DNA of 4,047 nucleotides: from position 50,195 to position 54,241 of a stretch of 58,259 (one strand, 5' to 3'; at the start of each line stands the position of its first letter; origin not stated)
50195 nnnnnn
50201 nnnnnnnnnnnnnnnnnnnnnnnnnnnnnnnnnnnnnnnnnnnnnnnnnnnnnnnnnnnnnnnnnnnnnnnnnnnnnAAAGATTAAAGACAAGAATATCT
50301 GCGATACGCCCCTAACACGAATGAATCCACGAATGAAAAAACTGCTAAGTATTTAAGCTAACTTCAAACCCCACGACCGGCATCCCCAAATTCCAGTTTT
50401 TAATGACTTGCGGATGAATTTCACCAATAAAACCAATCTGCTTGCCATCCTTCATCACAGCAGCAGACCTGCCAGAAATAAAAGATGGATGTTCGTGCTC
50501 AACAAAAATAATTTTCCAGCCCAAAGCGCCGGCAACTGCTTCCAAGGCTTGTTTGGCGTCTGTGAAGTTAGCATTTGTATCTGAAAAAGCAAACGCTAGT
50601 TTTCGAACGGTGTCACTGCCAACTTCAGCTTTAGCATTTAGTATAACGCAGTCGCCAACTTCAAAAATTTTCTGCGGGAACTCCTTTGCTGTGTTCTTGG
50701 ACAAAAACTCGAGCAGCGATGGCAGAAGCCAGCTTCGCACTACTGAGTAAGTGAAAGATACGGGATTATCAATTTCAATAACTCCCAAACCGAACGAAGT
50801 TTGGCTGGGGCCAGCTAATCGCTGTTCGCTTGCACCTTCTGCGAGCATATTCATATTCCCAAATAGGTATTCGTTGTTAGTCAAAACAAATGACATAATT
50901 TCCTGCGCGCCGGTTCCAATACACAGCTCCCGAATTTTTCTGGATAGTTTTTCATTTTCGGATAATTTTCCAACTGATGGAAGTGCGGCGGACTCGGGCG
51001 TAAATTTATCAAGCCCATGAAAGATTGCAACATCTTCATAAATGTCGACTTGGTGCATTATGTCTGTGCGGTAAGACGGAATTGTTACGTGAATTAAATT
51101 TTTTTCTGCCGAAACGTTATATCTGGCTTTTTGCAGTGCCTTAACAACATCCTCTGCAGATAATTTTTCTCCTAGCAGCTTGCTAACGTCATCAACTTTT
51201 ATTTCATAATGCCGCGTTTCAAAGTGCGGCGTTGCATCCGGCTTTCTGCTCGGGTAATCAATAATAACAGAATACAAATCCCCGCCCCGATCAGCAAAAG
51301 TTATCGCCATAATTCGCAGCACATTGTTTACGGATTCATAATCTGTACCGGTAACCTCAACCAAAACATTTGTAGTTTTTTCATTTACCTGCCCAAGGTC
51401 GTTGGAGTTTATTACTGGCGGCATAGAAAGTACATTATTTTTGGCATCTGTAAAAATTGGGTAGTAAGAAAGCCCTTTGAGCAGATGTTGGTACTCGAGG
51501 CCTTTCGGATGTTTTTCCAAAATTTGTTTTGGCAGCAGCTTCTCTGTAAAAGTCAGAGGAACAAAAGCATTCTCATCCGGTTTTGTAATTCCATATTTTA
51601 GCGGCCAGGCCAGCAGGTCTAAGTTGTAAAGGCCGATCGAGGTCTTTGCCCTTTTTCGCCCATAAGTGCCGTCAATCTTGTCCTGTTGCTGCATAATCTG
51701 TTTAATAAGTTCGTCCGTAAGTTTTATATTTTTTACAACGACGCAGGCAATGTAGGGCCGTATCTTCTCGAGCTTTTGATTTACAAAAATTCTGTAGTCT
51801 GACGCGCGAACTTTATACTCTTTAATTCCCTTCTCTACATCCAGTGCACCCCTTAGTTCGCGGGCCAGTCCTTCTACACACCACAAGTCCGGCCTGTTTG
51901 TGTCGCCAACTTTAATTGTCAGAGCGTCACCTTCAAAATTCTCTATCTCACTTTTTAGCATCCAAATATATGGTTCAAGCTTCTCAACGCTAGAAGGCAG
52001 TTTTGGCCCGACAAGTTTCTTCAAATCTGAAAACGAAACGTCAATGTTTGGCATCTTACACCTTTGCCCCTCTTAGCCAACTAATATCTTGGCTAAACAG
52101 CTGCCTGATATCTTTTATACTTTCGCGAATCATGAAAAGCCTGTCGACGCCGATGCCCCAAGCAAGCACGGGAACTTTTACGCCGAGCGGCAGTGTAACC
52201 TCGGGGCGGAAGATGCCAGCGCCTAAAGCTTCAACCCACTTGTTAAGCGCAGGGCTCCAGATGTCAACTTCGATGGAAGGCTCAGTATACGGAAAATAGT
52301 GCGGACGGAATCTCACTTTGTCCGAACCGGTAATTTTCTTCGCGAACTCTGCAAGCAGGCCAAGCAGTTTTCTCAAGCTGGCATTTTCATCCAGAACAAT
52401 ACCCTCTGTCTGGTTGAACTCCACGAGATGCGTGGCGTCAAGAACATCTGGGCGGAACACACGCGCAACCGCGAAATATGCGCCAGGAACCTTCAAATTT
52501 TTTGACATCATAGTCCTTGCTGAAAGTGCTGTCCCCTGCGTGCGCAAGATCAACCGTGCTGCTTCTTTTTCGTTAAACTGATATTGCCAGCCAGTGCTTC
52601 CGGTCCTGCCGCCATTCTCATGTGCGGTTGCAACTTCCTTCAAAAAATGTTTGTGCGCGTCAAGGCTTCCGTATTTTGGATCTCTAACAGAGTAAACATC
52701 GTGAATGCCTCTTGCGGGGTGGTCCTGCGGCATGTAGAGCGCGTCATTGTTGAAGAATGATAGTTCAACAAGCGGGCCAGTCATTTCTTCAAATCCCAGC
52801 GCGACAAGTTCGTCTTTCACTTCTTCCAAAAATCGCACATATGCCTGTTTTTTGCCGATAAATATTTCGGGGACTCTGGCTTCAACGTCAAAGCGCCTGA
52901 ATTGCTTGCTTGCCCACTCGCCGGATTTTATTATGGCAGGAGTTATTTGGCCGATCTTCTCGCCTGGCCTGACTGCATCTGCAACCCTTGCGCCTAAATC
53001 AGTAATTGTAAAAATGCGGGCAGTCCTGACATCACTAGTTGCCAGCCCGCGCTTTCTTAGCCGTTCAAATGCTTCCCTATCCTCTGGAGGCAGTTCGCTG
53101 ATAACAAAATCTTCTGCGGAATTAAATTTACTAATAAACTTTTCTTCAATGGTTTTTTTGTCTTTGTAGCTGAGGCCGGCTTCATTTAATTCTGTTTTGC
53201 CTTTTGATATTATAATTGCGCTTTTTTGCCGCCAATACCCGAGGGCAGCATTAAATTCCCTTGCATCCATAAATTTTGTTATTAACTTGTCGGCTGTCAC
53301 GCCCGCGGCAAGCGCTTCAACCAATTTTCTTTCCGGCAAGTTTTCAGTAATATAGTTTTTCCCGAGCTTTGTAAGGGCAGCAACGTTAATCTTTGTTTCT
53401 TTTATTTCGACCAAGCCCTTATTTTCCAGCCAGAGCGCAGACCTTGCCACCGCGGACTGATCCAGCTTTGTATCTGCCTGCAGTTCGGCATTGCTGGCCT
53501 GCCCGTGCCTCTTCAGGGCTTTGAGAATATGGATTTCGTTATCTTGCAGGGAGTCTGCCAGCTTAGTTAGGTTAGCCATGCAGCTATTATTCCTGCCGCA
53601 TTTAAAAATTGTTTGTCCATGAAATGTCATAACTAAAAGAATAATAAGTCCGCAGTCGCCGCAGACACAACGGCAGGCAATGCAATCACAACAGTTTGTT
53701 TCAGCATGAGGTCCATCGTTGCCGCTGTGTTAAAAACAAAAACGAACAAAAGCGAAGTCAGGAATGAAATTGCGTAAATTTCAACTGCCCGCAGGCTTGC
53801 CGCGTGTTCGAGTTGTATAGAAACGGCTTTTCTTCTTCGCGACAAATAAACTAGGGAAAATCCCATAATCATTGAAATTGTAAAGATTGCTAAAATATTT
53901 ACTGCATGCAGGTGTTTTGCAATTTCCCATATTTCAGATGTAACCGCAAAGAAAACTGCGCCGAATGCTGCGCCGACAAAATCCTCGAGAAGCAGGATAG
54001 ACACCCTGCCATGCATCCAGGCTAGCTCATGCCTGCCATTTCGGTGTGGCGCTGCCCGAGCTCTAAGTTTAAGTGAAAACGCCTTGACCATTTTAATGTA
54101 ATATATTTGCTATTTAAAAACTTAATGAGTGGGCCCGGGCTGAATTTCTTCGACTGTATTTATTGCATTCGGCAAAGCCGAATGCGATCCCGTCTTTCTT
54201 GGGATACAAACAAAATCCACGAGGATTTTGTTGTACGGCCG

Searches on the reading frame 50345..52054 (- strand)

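Call 24: search_protein_families(library=pfam, proteins=[window:50345-52054:-], max_evalue=0.001)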
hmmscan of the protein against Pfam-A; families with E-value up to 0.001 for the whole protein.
window:50345-52054:- (569 aa): 2 families
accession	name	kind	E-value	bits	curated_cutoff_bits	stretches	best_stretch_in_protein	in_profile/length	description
PF17759.6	tRNA_synthFbeta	-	1.4e-42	146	22.4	1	361-567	12-214/214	Phenylalanyl tRNA synthetase beta chain CLM domain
PF03484.21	B5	-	6.2e-20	71.6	28.6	1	284-347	2-66/67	tRNA synthetase B5 domain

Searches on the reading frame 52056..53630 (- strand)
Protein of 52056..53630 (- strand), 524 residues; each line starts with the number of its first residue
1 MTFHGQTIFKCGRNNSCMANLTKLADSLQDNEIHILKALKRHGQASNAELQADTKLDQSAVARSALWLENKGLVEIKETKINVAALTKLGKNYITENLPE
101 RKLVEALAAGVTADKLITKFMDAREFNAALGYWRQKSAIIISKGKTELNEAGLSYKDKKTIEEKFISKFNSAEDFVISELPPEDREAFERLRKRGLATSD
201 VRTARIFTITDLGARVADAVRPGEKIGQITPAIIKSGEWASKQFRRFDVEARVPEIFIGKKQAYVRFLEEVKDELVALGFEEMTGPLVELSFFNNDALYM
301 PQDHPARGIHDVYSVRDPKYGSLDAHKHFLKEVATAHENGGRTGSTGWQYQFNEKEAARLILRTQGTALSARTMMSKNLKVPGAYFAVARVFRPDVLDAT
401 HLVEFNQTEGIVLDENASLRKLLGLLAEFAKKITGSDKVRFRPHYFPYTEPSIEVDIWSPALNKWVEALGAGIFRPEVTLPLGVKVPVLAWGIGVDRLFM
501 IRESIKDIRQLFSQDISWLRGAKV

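Call 24: search_protein_families(library=pfam, proteins=[window:52056-53630:-], max_evalue=0.001)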
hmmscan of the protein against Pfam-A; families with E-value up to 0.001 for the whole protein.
window:52056-53630:- (524 aa): 6 families
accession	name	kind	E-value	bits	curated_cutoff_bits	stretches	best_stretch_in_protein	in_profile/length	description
PF01409.25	tRNA-synt_2d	-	3.9e-80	269.3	19.8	1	247-520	2-244/246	tRNA synthetases class II core domain (F)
PF13412.12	HTH_24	-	2.1e-05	24.5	21.9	1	29-75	2-48/48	Winged helix-turn-helix DNA-binding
PF25213.1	HVO_A0261_N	-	7.2e-05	23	35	0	31-80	12-60/86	HVO_A0261 N-terminal domain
PF01047.28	MarR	-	9.5e-05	22.7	24.6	1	30-75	3-48/59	MarR family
PF25212.1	HVO_A0114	-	0.00032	20.9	27.6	1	19-80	11-72/84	HVO_A0114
PF01978.25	TrmB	-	0.00053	20.2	25.6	0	28-80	6-58/68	Sugar-specific transcriptional regulator TrmB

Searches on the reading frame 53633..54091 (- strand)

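Call 24: search_protein_families(library=pfam, proteins=[window:53633-54091:-], max_evalue=0.001)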
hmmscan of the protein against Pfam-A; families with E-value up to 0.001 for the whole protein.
window:53633-54091:- (152 aa): 1 family
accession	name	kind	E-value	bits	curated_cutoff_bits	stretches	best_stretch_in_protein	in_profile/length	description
PF09622.15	DUF2391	-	1.6e-10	41.3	22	1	37-150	154-274/275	Putative integral membrane protein (DUF2391)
